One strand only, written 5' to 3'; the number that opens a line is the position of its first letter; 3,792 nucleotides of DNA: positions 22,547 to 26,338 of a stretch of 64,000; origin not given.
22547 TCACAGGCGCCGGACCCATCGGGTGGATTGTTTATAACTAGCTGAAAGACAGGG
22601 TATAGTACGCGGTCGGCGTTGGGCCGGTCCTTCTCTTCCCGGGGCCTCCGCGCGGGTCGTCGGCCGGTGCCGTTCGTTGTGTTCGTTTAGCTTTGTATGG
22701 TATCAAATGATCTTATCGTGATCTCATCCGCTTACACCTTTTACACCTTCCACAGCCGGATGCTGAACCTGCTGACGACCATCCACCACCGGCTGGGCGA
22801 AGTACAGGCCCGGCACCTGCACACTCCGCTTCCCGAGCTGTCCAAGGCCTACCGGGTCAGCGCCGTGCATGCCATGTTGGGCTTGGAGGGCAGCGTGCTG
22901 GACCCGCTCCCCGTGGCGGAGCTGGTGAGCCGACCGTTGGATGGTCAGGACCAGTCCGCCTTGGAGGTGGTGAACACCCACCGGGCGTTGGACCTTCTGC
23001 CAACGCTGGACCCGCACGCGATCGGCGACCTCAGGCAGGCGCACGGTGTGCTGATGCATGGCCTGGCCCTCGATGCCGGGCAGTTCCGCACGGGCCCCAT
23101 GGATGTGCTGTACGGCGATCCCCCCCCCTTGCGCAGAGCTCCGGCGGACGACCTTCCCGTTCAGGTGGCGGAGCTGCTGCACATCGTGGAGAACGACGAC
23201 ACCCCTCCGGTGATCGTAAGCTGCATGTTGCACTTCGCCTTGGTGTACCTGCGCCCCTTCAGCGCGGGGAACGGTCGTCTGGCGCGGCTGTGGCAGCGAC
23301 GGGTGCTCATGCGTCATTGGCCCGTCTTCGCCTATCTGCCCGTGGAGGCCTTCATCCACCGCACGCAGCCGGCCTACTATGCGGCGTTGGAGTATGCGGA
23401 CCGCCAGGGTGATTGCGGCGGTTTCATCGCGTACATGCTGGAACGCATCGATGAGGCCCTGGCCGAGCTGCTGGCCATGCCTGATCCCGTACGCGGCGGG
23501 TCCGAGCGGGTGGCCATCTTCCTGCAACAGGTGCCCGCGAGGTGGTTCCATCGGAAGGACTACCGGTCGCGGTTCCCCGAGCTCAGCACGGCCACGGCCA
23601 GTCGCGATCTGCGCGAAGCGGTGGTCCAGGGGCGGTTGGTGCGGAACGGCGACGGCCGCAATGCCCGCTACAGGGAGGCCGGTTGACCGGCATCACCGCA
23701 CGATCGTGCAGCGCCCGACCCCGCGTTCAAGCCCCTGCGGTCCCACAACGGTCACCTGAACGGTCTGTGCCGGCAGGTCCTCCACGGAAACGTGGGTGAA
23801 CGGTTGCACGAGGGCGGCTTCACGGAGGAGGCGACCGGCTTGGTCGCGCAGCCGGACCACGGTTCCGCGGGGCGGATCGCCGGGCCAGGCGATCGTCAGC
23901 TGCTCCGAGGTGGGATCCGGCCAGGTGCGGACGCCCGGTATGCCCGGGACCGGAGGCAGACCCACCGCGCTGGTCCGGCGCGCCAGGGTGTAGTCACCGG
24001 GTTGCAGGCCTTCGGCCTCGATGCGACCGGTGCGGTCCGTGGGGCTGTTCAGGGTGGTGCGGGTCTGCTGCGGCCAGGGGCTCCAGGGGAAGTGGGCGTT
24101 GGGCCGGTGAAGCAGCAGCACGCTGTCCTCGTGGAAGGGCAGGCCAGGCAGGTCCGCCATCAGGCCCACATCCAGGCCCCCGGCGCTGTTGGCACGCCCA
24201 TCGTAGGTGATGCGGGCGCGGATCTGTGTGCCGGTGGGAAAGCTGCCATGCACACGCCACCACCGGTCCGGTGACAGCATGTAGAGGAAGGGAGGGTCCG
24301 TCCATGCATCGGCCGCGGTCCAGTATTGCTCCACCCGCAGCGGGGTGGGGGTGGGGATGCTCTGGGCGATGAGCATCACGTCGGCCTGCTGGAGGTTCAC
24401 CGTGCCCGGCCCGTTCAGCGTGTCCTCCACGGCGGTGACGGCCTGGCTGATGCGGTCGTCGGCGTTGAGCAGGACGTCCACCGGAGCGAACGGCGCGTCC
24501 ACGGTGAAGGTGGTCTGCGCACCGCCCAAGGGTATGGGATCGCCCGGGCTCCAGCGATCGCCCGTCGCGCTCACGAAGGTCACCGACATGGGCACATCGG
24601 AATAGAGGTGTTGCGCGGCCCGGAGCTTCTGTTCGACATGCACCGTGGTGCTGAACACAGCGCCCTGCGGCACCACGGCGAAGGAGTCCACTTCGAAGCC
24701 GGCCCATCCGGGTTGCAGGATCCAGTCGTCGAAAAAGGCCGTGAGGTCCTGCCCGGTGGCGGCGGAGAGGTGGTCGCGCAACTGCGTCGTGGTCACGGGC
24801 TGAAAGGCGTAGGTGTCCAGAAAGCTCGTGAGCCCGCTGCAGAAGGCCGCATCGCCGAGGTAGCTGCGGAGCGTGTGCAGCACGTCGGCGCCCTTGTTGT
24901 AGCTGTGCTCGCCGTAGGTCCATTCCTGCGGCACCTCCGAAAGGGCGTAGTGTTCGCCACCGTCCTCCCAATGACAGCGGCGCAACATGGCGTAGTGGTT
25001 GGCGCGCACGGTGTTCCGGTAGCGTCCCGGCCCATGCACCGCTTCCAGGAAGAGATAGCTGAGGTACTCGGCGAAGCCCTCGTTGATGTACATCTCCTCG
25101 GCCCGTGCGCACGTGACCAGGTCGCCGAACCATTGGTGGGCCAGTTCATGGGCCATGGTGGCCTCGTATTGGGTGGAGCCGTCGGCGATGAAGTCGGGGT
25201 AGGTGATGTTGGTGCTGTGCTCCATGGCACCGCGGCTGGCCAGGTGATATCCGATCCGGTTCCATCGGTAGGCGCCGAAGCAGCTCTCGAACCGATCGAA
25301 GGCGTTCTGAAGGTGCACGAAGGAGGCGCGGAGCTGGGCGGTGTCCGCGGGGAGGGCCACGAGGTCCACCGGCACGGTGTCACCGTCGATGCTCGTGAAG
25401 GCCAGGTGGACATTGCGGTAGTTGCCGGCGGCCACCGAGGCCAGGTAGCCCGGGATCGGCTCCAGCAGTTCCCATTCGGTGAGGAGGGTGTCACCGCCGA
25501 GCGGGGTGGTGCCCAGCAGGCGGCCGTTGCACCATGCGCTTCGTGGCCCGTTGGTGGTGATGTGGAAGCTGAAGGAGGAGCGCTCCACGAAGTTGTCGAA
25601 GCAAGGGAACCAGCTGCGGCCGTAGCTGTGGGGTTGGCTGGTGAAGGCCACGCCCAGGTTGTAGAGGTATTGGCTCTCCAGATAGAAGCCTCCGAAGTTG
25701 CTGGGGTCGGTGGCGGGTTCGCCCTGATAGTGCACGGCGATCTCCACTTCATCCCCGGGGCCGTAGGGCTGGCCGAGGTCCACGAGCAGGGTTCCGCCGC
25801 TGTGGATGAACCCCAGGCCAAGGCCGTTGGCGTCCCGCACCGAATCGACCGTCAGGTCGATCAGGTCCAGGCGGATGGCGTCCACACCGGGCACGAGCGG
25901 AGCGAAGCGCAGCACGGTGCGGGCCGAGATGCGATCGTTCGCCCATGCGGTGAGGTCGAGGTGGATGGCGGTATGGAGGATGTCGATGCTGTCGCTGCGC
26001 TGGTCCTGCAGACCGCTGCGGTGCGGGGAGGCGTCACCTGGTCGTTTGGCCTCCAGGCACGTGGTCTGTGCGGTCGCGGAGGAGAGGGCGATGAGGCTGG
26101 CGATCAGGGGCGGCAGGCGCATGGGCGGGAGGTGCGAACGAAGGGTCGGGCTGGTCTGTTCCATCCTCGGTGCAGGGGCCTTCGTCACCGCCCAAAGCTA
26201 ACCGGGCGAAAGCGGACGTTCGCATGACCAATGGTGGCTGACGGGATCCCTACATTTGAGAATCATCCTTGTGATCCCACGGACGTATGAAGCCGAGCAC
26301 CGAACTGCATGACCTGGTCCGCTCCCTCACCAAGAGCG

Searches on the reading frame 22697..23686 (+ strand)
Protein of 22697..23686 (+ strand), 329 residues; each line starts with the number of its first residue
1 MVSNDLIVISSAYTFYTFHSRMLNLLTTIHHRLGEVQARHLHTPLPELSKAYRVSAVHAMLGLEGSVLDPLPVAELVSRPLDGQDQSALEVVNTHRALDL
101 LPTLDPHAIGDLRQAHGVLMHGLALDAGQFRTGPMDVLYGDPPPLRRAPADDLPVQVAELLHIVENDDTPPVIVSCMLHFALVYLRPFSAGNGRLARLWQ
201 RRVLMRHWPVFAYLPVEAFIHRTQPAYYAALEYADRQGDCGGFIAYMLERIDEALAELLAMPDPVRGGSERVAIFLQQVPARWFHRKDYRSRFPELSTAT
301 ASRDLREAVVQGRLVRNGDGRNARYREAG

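Call 92: search_protein_families(library=pfam, proteins=[window:22697-23686:+], max_evalue=0.001)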
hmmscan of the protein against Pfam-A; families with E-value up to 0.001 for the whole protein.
window:22697-23686:+ (329 aa): 1 family
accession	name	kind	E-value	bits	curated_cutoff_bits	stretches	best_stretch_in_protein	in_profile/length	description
PF02661.23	Fic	-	9e-10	39.7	24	1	111-201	6-90/93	Fic/DOC family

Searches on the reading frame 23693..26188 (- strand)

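Call 72: search_protein_families(library=pfam, proteins=[window:23693-26188:-], max_evalue=0.001)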
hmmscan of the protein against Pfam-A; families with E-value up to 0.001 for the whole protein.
window:23693-26188:- (831 aa): 2 families
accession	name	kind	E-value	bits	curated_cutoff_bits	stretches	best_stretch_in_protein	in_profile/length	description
PF01433.26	Peptidase_M1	-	2.2e-31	109.6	27.7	1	314-489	31-218/218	Peptidase family M1 domain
PF17900.6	Peptidase_M1_N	-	7.5e-06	26.6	25.8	1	134-249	72-186/186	Peptidase M1 N-terminal domain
